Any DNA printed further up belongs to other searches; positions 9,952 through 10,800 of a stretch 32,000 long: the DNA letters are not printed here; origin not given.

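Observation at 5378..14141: PaLoc/BCN5-like module: a dedicated sigma factor, a TcdE-type holin and two leaderless lectin-fused peptidoglycan hydrolases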

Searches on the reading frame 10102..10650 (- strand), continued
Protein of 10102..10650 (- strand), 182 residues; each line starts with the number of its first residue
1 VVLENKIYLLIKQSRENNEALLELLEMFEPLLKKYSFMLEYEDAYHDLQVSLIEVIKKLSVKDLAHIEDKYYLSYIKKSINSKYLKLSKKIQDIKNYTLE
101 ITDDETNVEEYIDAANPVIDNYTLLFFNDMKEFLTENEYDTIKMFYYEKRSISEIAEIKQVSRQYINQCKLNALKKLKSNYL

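Call 44: search_dna_similar(query=window:10102-10650:-, collection=plasmids, mode=protein, max_evalue=0.1, max_rows=60, rows=spread)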
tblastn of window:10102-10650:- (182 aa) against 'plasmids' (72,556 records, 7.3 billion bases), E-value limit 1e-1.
Records with a match: 67; places in all: 75; records where one place covers at least 80% of the query: 8.
Best place of each record, by identity: <60% 67.
By first word of the organism name: Clostridium 61; Paraclostridium 3; Rossellomorea 1; Clostridiaceae 1; Terrisporobacter 1.
By predicted mobility (MOB-suite, as given by PLSDB): non-mobilizable 40; mobilizable 21; conjugative 6.
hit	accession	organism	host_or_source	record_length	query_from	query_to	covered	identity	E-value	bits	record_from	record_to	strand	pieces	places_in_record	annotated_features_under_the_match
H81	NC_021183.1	Clostridium pasteurianum BC1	-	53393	33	178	80%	34.0%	8e-9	61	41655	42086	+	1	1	sigma-70 family RNA polymerase sigma factor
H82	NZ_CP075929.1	Clostridium perfringens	feces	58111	42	180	76%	35.4%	6e-6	52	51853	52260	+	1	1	sigma-70 family RNA polymerase sigma factor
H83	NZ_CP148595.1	Clostridium perfringens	Homo sapiens,single cell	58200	42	180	76%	35.4%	6e-6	52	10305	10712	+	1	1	sigma-70 family RNA polymerase sigma factor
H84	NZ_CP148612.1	Clostridium perfringens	Homo sapiens,single cell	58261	42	180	76%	35.4%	6e-6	52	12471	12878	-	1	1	sigma-70 family RNA polymerase sigma factor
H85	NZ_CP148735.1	Clostridium perfringens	-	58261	42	180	76%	35.4%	6e-6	52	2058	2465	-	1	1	sigma-70 family RNA polymerase sigma factor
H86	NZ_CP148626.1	Clostridium perfringens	Homo sapiens,single cell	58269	42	180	76%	35.4%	6e-6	52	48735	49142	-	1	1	sigma-70 family RNA polymerase sigma factor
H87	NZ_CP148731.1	Clostridium perfringens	-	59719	42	180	76%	35.4%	6e-6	52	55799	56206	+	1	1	sigma-70 family RNA polymerase sigma factor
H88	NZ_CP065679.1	Clostridium perfringens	-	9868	42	180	76%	35.4%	2e-5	51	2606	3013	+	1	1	sigma-70 family RNA polymerase sigma factor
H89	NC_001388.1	Clostridium perfringens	-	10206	42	180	76%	35.4%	2e-5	51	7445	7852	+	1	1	sigma-70 family RNA polymerase sigma factor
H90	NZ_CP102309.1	Clostridium perfringens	swine,mixed culture,fecal sample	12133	42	180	76%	35.4%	2e-5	51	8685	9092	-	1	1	sigma-70 family RNA polymerase sigma factor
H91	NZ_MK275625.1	Clostridium perfringens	neonatal piglet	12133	42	180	76%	35.4%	2e-5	51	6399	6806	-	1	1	sigma-70 family RNA polymerase sigma factor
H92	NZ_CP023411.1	Clostridium perfringens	chicken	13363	42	180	76%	35.4%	2e-5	51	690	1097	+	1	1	sigma-70 family RNA polymerase sigma factor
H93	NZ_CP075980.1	Clostridium perfringens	feces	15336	42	180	76%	35.4%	2e-5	51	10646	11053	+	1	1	sigma-70 family RNA polymerase sigma factor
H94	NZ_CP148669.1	Clostridium perfringens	Chicken,single cell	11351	42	180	76%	35.4%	2e-5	51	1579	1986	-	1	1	sigma-70 family RNA polymerase sigma factor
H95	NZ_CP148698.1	Clostridium perfringens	-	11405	42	180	76%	35.4%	2e-5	51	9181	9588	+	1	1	sigma-70 family RNA polymerase sigma factor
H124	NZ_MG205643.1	Paraclostridium sordellii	Equine disease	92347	41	178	76%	30.4%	4e-7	56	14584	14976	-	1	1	sigma-70 family RNA polymerase sigma factor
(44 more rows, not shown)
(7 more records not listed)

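Call 45: get_annotated_region(hit=H124, flank=12000)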
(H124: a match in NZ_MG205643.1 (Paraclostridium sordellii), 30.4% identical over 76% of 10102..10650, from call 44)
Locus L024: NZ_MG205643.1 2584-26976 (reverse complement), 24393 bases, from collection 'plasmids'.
description: Paraclostridium sordellii strain S0804018 plasmid pCS1-5, complete sequence
organism: Paraclostridium sordellii (NCBI taxid 1505)
taxonomy: Bacteria; Bacillota; Clostridia; Peptostreptococcales; Peptostreptococcaceae; Paraclostridium; Paraclostridium sordellii
host: -; source: Equine disease; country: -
typing (MOB-suite, as given by PLSDB): mobilizable; replicon rep_cluster_466; relaxase MOBP
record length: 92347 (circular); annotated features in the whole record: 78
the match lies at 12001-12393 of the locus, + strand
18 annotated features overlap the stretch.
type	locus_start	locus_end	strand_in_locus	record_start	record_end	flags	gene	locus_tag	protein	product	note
CDS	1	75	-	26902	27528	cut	-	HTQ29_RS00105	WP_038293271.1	IS607 family transposase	-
CDS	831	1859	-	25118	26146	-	-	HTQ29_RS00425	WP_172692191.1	CAP domain-containing protein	-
CDS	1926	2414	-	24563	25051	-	-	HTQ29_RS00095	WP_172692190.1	hypothetical protein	-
CDS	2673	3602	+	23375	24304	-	-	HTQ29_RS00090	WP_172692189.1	helix-turn-helix domain-containing protein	-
CDS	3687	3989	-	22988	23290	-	-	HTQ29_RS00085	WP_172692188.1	hypothetical protein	-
CDS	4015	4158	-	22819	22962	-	-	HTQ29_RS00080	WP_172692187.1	hypothetical protein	-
CDS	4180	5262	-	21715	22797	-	recA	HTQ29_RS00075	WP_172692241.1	recombinase RecA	GO:0006310 - DNA recombination [Evidence IEA]; GO:0006281 - DNA repair [Evidence IEA]; GO:0009432 - SOS response ...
CDS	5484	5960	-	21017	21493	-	-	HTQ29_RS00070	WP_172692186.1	hypothetical protein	-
CDS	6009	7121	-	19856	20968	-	-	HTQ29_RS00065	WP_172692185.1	hypothetical protein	-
CDS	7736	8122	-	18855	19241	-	-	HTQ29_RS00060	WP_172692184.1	hypothetical protein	-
CDS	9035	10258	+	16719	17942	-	-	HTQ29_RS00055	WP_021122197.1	replication initiation protein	GO:0006270 - DNA replication initiation [Evidence IEA]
CDS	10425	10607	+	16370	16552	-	-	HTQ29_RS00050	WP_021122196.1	hypothetical protein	-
CDS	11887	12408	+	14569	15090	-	-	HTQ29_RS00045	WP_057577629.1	sigma-70 family RNA polymerase sigma factor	GO:0006352 - DNA-templated transcription initiation [Evidence IEA]; GO:0006355 - regulation of DNA-templated ...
CDS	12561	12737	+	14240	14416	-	-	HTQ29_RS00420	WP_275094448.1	TcdB toxin N-terminal helical domain-containing protein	-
CDS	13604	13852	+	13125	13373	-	-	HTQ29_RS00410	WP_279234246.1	TcdA/TcdB catalytic glycosyltransferase domain-containing protein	-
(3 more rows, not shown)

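Call 72: find_encoding_contigs(protein=P0025, flank=8000, max_places=2)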
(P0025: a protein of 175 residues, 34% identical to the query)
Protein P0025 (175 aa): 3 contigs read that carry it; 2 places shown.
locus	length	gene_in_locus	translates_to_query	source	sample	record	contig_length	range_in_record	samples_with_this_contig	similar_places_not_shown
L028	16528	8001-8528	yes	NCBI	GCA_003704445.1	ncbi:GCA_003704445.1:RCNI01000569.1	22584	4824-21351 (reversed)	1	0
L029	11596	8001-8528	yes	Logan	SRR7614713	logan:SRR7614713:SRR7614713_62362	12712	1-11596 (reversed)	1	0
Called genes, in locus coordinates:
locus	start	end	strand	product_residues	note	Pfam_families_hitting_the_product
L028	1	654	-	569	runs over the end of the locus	PF00239:Resolvase, PF07508:Recombinase, PF13408:Zn_ribbon_recom, PF14287:DUF4368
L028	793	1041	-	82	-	PF21757:DUF6870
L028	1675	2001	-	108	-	PF24250:HVO_2718 (weak), PF13560:HTH_31, PF07022:Phage_CI_repr (weak), PF12844:HTH_19, PF13413:HTH_25 (weak), PF01381:HTH_3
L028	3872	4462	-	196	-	PF04647:AgrB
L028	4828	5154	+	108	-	PF13560:HTH_31, PF12844:HTH_19, PF01381:HTH_3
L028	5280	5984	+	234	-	PF00072:Response_reg, PF04397:LytTR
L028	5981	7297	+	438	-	PF02518:HATPase_c (weak), PF14501:HATPase_c_5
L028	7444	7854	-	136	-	PF05105:Phage_holin_4_1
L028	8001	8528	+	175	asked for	PF04545:Sigma70_r4, PF08281:Sigma70_r4_2 (weak)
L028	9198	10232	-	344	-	PF01471:PG_binding_1, PF08924:Rv2525c_GlyHyd-like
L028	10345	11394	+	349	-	-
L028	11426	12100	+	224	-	-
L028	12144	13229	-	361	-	PF01471:PG_binding_1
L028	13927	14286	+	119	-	-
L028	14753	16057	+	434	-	PF13175:AAA_15 (weak), PF13304:AAA_21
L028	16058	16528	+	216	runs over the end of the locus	PF13707:RloB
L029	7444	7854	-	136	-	PF05105:Phage_holin_4_1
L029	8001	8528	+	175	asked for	PF04545:Sigma70_r4, PF08281:Sigma70_r4_2 (weak)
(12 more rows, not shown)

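Call 73: find_encoding_contigs(protein=P0030, flank=8000, max_places=2)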
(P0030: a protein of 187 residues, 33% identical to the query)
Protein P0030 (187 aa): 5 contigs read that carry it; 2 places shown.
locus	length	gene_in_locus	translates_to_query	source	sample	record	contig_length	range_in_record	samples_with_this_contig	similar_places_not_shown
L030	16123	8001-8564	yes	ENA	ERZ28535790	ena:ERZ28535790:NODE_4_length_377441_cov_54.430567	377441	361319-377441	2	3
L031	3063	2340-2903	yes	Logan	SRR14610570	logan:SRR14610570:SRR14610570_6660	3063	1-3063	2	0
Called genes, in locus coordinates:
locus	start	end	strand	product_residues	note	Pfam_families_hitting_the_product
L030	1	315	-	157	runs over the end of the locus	PF00239:Resolvase (faint)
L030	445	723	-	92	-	PF02463:SMC_N (weak)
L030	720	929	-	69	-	-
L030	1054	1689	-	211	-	PF14196:ATC_hydrolase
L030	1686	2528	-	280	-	PF04072:LCM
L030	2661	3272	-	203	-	PF01209:Ubie_methyltran, PF13489:Methyltransf_23, PF13649:Methyltransf_25, PF13847:Methyltransf_31, PF08241:Methyltransf_11, PF08242:Methyltransf_12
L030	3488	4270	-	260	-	PF02535:Zip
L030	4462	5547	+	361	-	PF04205:FMN_bind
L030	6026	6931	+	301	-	PF01471:PG_binding_1, PF09374:PG_binding_3 (faint), PF01471:PG_binding_1, PF13529:Peptidase_C39_2 (weak)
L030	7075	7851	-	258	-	-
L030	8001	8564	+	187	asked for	-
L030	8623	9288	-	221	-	PF04542:Sigma70_r2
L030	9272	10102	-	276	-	PF01381:HTH_3, PF12844:HTH_19 (weak), PF13443:HTH_26, PF13560:HTH_31 (weak)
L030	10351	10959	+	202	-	PF01807:Zn_ribbon_DnaG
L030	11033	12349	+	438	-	PF08706:D5_N (weak), PF19263:DUF5906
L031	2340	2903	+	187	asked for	-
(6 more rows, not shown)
